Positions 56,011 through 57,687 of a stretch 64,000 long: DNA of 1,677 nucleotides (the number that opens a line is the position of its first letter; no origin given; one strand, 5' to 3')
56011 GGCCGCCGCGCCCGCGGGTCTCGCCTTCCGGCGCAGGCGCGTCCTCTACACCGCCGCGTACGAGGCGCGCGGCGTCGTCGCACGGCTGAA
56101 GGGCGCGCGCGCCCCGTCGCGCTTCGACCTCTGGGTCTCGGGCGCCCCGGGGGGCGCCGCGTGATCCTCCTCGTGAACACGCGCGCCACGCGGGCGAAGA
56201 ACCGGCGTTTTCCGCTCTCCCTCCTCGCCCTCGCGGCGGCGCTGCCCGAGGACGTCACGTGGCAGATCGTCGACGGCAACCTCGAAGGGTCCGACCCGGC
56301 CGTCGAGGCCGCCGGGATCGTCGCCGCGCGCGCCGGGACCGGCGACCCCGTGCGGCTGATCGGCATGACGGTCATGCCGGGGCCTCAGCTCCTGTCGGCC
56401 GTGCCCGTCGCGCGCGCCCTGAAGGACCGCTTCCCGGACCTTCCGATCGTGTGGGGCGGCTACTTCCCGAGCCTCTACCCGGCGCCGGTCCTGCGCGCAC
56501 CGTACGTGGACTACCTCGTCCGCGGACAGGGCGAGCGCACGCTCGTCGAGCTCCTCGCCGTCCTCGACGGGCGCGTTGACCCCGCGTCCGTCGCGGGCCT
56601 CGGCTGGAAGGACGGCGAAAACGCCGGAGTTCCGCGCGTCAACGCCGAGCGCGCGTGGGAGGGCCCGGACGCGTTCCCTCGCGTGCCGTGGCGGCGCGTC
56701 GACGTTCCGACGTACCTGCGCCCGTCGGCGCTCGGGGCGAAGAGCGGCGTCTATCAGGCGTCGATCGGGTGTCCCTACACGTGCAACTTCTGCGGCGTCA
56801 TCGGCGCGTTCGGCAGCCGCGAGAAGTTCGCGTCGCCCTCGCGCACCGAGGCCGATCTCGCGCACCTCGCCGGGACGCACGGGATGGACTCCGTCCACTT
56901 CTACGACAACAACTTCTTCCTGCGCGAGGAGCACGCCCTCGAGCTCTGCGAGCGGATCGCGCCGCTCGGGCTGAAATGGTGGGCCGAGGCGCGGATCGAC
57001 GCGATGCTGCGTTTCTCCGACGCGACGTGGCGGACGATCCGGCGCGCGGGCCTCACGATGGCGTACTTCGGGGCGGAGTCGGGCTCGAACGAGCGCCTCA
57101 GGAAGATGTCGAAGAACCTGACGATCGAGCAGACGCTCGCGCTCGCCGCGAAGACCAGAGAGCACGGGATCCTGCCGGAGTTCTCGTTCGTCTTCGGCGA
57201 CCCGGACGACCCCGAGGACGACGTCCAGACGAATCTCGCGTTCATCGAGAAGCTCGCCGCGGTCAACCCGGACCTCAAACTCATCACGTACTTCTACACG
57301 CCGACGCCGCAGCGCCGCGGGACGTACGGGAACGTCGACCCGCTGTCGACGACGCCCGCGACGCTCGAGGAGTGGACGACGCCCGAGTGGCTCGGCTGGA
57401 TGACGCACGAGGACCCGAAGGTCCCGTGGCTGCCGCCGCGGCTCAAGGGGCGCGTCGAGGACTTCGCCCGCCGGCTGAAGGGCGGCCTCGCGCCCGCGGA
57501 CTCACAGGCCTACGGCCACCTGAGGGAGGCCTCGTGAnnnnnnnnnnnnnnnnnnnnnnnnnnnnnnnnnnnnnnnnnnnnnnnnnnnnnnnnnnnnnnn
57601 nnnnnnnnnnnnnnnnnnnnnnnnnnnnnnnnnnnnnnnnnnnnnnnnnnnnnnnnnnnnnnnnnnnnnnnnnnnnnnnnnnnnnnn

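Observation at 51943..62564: Uncharacterised radical-SAM / methyltransferase modification locus flanked by an HprK-like kinase and an NTP_transf_5-like nucleotidyltransferase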

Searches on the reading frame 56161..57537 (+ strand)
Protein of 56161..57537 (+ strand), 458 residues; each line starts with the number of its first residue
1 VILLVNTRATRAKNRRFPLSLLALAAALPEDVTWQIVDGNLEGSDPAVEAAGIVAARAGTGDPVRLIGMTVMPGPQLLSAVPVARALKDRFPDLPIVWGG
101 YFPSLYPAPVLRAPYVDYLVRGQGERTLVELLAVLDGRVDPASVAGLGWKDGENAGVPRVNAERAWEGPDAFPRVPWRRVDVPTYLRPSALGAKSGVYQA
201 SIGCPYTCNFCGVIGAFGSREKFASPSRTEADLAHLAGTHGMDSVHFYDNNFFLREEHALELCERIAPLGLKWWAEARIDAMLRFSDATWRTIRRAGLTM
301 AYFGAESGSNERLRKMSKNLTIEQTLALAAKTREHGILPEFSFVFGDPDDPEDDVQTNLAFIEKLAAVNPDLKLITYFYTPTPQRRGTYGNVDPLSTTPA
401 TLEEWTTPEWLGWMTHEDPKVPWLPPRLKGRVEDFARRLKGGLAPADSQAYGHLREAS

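Call 4: search_protein_families(library=pfam, proteins=[window:56161-57537:+], max_evalue=0.01)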
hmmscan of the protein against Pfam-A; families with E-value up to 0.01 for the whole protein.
window:56161-57537:+ (458 aa): 2 families
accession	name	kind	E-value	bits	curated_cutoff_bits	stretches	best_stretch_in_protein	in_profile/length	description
PF02310.24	B12-binding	-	2.2e-11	44.1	32.1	1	13-131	9-120/121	B12 binding domain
PF04055.27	Radical_SAM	-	3.3e-10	40.8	29.5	1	202-359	5-163/166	Radical SAM superfamily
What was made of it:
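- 56161..57537 (+): g5: second B12-binding radical SAM enzyme (458 aa, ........). B12-binding E 2.2e-11 and Radical_SAM E 3.3e-10 (call 4).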

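Call 5: search_protein_families(library=ncbifam, proteins=[window:56161-57537:+], max_evalue=0.01)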
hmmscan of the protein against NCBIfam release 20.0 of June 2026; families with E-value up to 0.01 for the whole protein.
window:56161-57537:+ (458 aa): 18 families
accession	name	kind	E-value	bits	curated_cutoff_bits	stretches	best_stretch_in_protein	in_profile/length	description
TIGR02026.1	BchE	equivalog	3.8e-31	108.5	481.35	1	80-383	79-379/497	magnesium-protoporphyrin IX monomethyl ester anaerobic oxidative cyclase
NF050148.1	rSAM_ApyD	equivalog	5.3e-29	101.1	750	1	67-366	78-367/645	RiPP biosynthesis radical SAM protein ApyD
NF038361.1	rSAM_Sden_1168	equivalog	1.4e-21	76.6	575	1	67-366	144-452/560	Sden_1168 family B12-binding radical SAM P-methyltransferase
TIGR04072.2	rSAM_ladder_B12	equivalog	1.8e-20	73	360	1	92-366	97-350/443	lipid biosynthesis B12-binding/radical SAM protein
TIGR03471.1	HpnJ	equivalog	5.9e-19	68.3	577.6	1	75-365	79-365/472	hopanoid biosynthesis associated radical SAM protein HpnJ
TIGR04013.1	B12_SAM_MJ_1487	hypoth_equivalog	2e-17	63.1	251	2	302-381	270-349/382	TIGR04013 family B12-binding domain/radical SAM domain-containing protein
TIGR04479.1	bcpD_PhpK_rSAM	subfamily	4.1e-16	58.4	600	1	118-372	174-413/504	PhpK family radical SAM P-methyltransferase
NF033070.1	rSAM_AprD4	equivalog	1e-15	57.6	500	1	180-374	181-375/456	AprD4 family radical SAM diol-dehydratase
TIGR04367.1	HpnR_B12_rSAM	equivalog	1.5e-15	56.7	650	1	80-349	77-336/490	hopanoid C-3 methylase HpnR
TIGR03975.1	rSAM_ocin_1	subfamily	5.1e-14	51.7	281.85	1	65-370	130-435/606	RiPP maturation radical SAM C-methyltransferase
TIGR04014.1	B12_SAM_MJ_0865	equivalog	6.2e-14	51.6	360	1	104-365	78-336/434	methyl-coenzyme M reductase glutamine C-methyltransferase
TIGR04385.1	B12_rSAM_cofa1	equivalog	1.3e-12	47.7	450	1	85-370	91-369/438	B12 lower ligand biosynthesis radical SAM protein BzaD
NF040542.1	rSAM_RCCLKC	equivalog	3.4e-12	46.2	450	1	77-364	62-349/423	arsinothricin biosynthesis radical SAM protein ArsL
NF033712.0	B12_rSAM_KedN5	subfamily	6.3e-11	41.2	700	1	83-257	81-256/624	KedN5 family methylcobalamin-dependent radical SAM C-methyltransferase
NF040546.1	rSAM_CUAEP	equivalog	4.4e-09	35.6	500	1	79-368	63-344/468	CUAEP/CCAEP-tail radical SAM (seleno)protein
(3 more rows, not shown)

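Call 10: find_encoding_contigs(protein=window:56161-57537:+, flank=10000, max_places=6)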
Protein window:56161-57537:+ (458 aa): 1 contig read that carries it; 1 place shown.
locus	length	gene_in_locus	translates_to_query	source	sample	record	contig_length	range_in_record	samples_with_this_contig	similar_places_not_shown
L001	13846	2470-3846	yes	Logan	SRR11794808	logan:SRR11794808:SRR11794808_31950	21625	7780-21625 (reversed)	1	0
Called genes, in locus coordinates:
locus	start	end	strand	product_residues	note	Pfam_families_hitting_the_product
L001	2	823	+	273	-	?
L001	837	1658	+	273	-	PF13489:Methyltransf_23 (weak), PF08241:Methyltransf_11, PF08242:Methyltransf_12 (weak), PF13649:Methyltransf_25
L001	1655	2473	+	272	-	PF13489:Methyltransf_23, PF13847:Methyltransf_31 (weak), PF08241:Methyltransf_11, PF08242:Methyltransf_12 (weak), PF13649:Methyltransf_25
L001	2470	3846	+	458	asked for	PF02310:B12-binding, PF04055:Radical_SAM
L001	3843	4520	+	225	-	PF13489:Methyltransf_23, PF13847:Methyltransf_31 (weak), PF08241:Methyltransf_11, PF08242:Methyltransf_12 (faint), PF13649:Methyltransf_25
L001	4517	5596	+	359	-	PF01979:Amidohydro_1 (weak), PF07969:Amidohydro_3 (weak)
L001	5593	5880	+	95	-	-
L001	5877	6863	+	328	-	-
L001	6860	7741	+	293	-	-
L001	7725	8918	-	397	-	PF14907:NTP_transf_5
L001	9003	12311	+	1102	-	-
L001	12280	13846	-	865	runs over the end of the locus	PF10101:DUF2339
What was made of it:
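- Checked: An upstream GTG at 62609 would give a 397-aa g11, which is how the gene was called on the source contig L001 (call 10).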

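Call 50: search_solved_structures(query=window:56161-57537:+, max_evalue=0.01)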
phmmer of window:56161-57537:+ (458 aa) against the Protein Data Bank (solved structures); distinct sequences matched with E-value up to 0.01: 5.
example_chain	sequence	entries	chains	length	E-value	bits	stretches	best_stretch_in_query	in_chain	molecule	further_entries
6fd2_B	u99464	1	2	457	5.7e-12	48.2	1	180-376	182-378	Putative apramycin biosynthetic oxidoreductase 4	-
7kdx_A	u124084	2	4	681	3.2e-09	39.2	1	81-267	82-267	Methyltransferase TokK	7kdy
9ccb_A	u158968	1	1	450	6.7e-09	38.1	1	103-365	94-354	Radical SAM core domain-containing protein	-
6wte_A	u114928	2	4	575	8.9e-06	27.8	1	90-359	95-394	B12-binding domain-containing protein | Tryptophan-C2-methyltransferase containing B12-binding domain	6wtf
5ul2_A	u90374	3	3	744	0.00071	21.6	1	99-369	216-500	OxsB protein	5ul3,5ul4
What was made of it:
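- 56161..57537 (+): Best solved relative is AprD4, E 5.7e-12 (call 50).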

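Call 74: search_protein_families(library=padloc, proteins=[window:56161-57537:+], max_evalue=0.001)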
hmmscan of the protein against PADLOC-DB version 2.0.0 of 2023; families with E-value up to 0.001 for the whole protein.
window:56161-57537:+ (458 aa): 1 family
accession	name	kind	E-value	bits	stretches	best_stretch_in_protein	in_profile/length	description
PDLC04689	PDC-M51A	-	0.00011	19.2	0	201-363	190-350/420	-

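Call 77: find_homologous_proteins(query=window:56161-57537:+, max_evalue=1e-20)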
Query window:56161-57537:+ (458 aa): 4353 proteins with E <= 1e-20 among 8000 candidates; the best 120 are listed.
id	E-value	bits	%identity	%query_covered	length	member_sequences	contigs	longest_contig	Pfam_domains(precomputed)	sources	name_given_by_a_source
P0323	2.9e-282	954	89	100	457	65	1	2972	PF04055.28,PF02310.25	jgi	jgi:radical SAM superfamily enzyme YgiQ (UPF0313 family)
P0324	1.1e-267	906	84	100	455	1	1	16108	PF04055.28,PF02310.25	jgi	jgi:radical SAM superfamily enzyme YgiQ (UPF0313 family)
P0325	3.0e-265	898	84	100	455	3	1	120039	PF04055.28,PF02310.25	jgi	-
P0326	3.2e-265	898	84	100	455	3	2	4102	PF04055.28,PF02310.25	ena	-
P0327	7.1e-264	894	85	100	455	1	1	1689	PF04055.28,PF02310.25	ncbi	-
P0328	8.6e-261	884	83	100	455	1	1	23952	PF04055.28,PF02310.25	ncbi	-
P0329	6.5e-244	828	89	86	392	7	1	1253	PF04055.28,PF02310.25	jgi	jgi:radical SAM superfamily enzyme YgiQ (UPF0313 family)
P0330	1.4e-236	804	75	100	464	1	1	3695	PF04055.28,PF02310.25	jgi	jgi:hypothetical protein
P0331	4.0e-235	799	75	100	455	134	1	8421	PF04055.28,PF02310.25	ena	-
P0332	3.4e-233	793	75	100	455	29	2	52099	PF04055.28,PF02310.25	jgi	jgi:anaerobic magnesium-protoporphyrin IX monomethyl ester cyclase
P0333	1.5e-232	790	75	99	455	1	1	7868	PF04055.28,PF02310.25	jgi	jgi:anaerobic magnesium-protoporphyrin IX monomethyl ester cyclase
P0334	8.5e-231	785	75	99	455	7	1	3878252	PF04055.28,PF02310.25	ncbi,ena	-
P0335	6.1e-230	782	75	99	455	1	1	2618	PF04055.28,PF02310.25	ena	-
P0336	1.6e-229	780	84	85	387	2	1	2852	PF04055.28,PF02310.25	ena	-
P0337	2.2e-228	777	74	100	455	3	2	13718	PF04055.28,PF02310.25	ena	-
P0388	4.2e-196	670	66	96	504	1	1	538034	PF04055.28,PF02310.25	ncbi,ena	-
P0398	4.6e-195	667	59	100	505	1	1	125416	PF04055.28,PF02310.25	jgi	jgi:anaerobic magnesium-protoporphyrin IX monomethyl ester cyclase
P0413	7.0e-194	663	65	95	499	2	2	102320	PF04055.28,PF02310.25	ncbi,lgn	-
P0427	6.4e-193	660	65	96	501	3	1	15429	PF04055.28,PF02310.25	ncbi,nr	ncbi:MAG TPA: radical SAM protein [Longimicrobium sp.]|nr:radical SAM protein [Longimicrobium sp.]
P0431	1.7e-192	658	66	95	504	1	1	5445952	PF04055.28,PF02310.25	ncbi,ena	-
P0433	3.0e-192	658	63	100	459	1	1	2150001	PF04055.28,PF02310.25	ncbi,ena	-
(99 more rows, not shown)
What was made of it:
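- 56161..57537 (+): 4353 homologues at E<=1e-20, including a 65%-identical one named Longimicrobium sp. (call 77).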

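Call 78: find_encoding_contigs(protein=P0431, flank=9000, max_places=1)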
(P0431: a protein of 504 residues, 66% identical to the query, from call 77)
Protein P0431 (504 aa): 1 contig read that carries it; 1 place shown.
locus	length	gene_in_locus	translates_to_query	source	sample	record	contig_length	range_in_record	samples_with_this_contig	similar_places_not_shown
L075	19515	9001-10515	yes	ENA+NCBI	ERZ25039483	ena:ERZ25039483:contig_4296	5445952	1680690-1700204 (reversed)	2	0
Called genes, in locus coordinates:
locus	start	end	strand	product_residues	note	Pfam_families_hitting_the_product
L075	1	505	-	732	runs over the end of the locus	PF13807:GNVR (weak)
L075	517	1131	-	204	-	PF02563:Poly_export, PF10531:SLBB, PF22461:SLBB_2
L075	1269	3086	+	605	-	PF00005:ABC_tran, PF13304:AAA_21 (faint)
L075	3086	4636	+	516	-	PF14052:Caps_assemb_Wzi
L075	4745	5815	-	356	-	PF27840:ScmC (weak)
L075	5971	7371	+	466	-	PF02310:B12-binding, PF04055:Radical_SAM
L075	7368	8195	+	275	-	PF13489:Methyltransf_23 (faint), PF08241:Methyltransf_11, PF08242:Methyltransf_12, PF13649:Methyltransf_25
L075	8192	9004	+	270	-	PF13489:Methyltransf_23, PF13649:Methyltransf_25, PF13847:Methyltransf_31, PF08241:Methyltransf_11, PF08242:Methyltransf_12 (weak)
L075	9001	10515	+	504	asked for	PF02310:B12-binding, PF04055:Radical_SAM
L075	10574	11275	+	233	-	PF13489:Methyltransf_23, PF13847:Methyltransf_31, PF08241:Methyltransf_11, PF08242:Methyltransf_12, PF13649:Methyltransf_25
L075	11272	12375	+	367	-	PF07969:Amidohydro_3 (weak), PF01979:Amidohydro_1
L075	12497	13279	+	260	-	PF13428:TPR_14 (faint), PF00034:Cytochrom_C, PF13442:Cytochrome_CBB3 (weak), PF13176:TPR_7 (faint), PF00515:TPR_1 (weak), PF07719:TPR_2, PF13181:TPR_8 (weak)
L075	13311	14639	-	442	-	PF14907:NTP_transf_5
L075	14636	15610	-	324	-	-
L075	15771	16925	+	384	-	PF00127:Copper-bind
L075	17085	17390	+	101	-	PF00127:Copper-bind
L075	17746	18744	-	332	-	PF13338:AbiEi_4, PF18741:MTES_1575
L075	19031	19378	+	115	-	PF03551:PadR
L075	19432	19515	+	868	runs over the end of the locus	PF12704:MacB_PCD, PF02687:FtsX, PF12704:MacB_PCD, PF02687:FtsX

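Call 79: find_encoding_contigs(protein=P0427, flank=9000, max_places=1)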
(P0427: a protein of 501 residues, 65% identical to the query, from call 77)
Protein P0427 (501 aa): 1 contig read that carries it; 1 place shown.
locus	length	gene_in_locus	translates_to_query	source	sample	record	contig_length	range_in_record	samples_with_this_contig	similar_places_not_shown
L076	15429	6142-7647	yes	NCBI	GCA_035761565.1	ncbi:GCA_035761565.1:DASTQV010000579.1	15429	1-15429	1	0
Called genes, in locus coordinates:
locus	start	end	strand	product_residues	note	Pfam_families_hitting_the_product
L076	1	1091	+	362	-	?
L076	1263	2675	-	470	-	PF02310:B12-binding, PF04055:Radical_SAM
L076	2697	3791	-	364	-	PF04055:Radical_SAM, PF13186:SPASM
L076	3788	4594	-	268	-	PF13489:Methyltransf_23, PF13847:Methyltransf_31, PF08241:Methyltransf_11, PF08242:Methyltransf_12, PF13649:Methyltransf_25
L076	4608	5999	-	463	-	PF02310:B12-binding, PF04055:Radical_SAM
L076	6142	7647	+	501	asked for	PF02310:B12-binding, PF04055:Radical_SAM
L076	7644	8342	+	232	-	PF01209:Ubie_methyltran (weak), PF13847:Methyltransf_31, PF08241:Methyltransf_11, PF08242:Methyltransf_12 (weak), PF13649:Methyltransf_25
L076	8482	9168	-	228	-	PF10042:DUF2278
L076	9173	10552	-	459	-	PF03606:DcuC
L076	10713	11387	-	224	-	PF18743:AHJR-like (weak)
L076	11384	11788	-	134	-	PF05866:RusA (weak)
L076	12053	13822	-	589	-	PF02776:TPP_enzyme_N, PF00205:TPP_enzyme_M, PF02775:TPP_enzyme_C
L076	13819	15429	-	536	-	PF01593:Amino_oxidase, PF13450:NAD_binding_8 (weak)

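Call 80: find_encoding_contigs(protein=P0398, flank=9000, max_places=1)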
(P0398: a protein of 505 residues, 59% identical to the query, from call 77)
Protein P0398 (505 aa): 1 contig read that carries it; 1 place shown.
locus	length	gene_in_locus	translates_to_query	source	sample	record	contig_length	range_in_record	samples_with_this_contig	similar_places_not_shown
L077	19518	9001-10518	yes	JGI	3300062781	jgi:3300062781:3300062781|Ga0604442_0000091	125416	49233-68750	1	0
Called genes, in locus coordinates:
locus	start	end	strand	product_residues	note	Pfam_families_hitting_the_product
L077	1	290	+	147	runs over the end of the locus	-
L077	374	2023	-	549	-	PF14417:MEDS, PF00512:HisKA, PF02518:HATPase_c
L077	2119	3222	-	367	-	PF13439:Glyco_transf_4, PF13579:Glyco_trans_4_4, PF20706:GT4-conflict (weak), PF00534:Glycos_transf_1, PF13692:Glyco_trans_1_4, PF13524:Glyco_trans_1_2 (weak)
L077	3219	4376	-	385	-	PF13579:Glyco_trans_4_4, PF13439:Glyco_transf_4, PF00534:Glycos_transf_1, PF13692:Glyco_trans_1_4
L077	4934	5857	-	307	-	PF27840:ScmC (weak), PF07475:Hpr_kinase_C (weak)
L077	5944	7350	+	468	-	PF02310:B12-binding, PF04055:Radical_SAM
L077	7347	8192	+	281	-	PF13489:Methyltransf_23, PF13649:Methyltransf_25, PF08241:Methyltransf_11, PF08242:Methyltransf_12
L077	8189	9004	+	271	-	PF13489:Methyltransf_23, PF08241:Methyltransf_11, PF08242:Methyltransf_12, PF13649:Methyltransf_25, PF13847:Methyltransf_31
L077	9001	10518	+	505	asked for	PF02310:B12-binding, PF04055:Radical_SAM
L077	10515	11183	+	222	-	PF13489:Methyltransf_23, PF13847:Methyltransf_31, PF08241:Methyltransf_11, PF08242:Methyltransf_12, PF13649:Methyltransf_25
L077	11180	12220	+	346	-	PF01979:Amidohydro_1 (weak)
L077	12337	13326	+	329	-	PF00535:Glycos_transf_2, PF10111:Glyco_tranf_2_2, PF13641:Glyco_tranf_2_3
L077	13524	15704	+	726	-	PF01432:Peptidase_M3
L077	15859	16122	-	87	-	-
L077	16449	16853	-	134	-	-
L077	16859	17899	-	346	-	PF05658:YadA_head, PF13884:Peptidase_S74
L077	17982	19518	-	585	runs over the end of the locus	-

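Call 82: find_encoding_contigs(protein=P0433, flank=10000, max_places=1)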
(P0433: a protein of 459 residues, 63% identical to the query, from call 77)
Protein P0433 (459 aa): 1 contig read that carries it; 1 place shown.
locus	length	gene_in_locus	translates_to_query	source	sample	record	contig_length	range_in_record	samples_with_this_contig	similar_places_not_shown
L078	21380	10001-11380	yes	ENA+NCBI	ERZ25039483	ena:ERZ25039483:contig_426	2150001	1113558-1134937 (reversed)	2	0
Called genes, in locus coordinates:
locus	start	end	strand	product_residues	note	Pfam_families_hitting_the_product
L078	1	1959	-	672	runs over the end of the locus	-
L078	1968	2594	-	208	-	PF02563:Poly_export, PF22461:SLBB_2, PF10531:SLBB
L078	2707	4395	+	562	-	PF02463:SMC_N (faint), PF00664:ABC_membrane, PF00005:ABC_tran, PF13304:AAA_21 (faint)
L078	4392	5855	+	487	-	PF14052:Caps_assemb_Wzi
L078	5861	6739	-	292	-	-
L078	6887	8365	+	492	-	PF02310:B12-binding (weak), PF04055:Radical_SAM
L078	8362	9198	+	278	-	PF13489:Methyltransf_23 (weak), PF08241:Methyltransf_11, PF08242:Methyltransf_12, PF13649:Methyltransf_25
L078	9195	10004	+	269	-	PF13489:Methyltransf_23, PF13649:Methyltransf_25, PF13847:Methyltransf_31, PF08241:Methyltransf_11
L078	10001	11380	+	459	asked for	PF02310:B12-binding, PF04055:Radical_SAM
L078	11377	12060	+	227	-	PF13489:Methyltransf_23, PF13649:Methyltransf_25, PF13847:Methyltransf_31, PF08241:Methyltransf_11, PF08242:Methyltransf_12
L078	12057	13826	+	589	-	PF01979:Amidohydro_1, PF13489:Methyltransf_23, PF08241:Methyltransf_11, PF08242:Methyltransf_12, PF13649:Methyltransf_25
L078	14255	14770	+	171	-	PF01613:Flavin_Reduct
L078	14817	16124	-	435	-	PF14907:NTP_transf_5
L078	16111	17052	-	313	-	-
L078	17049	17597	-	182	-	-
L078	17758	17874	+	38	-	-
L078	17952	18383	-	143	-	-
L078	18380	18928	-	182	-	PF13628:DUF4142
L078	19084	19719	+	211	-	PF01022:HTH_5 (weak), PF12840:HTH_20 (weak), PF13412:HTH_24 (weak)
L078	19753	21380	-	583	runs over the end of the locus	PF13432:TPR_16 (faint), PF13428:TPR_14 (faint), PF14559:TPR_19 (faint), PF07719:TPR_2 (faint), PF13414:TPR_11 (faint), PF13431:TPR_17 (faint)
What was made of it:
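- It is fused to a methyltransferase in L078 (call 82).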

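Call 83: find_encoding_contigs(protein=P0388, flank=10000, max_places=1)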
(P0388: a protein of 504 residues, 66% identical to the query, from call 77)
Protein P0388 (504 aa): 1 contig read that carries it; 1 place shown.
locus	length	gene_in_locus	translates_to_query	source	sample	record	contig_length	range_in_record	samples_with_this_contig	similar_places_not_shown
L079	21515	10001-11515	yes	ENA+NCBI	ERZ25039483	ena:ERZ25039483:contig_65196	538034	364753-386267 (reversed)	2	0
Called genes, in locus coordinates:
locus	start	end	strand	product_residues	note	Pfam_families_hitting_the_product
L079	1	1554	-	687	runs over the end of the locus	PF13807:GNVR (faint)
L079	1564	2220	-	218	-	PF02563:Poly_export, PF10531:SLBB, PF22461:SLBB_2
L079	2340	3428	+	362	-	PF00664:ABC_membrane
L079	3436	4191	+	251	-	PF02463:SMC_N (faint), PF00005:ABC_tran, PF13304:AAA_21 (faint)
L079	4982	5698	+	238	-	PF14052:Caps_assemb_Wzi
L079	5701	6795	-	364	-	-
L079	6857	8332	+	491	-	PF02310:B12-binding, PF04055:Radical_SAM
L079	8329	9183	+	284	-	PF13489:Methyltransf_23 (weak), PF13847:Methyltransf_31 (faint), PF08241:Methyltransf_11, PF08242:Methyltransf_12, PF13649:Methyltransf_25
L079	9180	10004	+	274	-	PF13489:Methyltransf_23, PF13847:Methyltransf_31, PF08241:Methyltransf_11, PF08242:Methyltransf_12, PF13649:Methyltransf_25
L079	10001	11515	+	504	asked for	PF02310:B12-binding, PF04055:Radical_SAM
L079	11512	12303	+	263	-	PF13489:Methyltransf_23, PF08241:Methyltransf_11, PF08242:Methyltransf_12, PF13649:Methyltransf_25, PF13847:Methyltransf_31 (weak)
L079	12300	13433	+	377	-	PF01979:Amidohydro_1 (weak)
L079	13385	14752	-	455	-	PF14907:NTP_transf_5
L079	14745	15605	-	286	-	-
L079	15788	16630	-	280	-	PF03446:NAD_binding_2 (weak), PF03807:F420_oxidored (weak), PF02153:PDH_N, PF20463:PDH_C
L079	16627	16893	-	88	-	PF01817:CM_2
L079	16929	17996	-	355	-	PF18152:DAHP_snth_FXD, PF00793:DAHP_synth_1, PF03102:NeuB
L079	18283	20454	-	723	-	PF00873:ACR_tran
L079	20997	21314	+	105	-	-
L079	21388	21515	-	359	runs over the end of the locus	PF25919:BSH_CusB (faint), PF25954:Beta-barrel_RND_2 (weak)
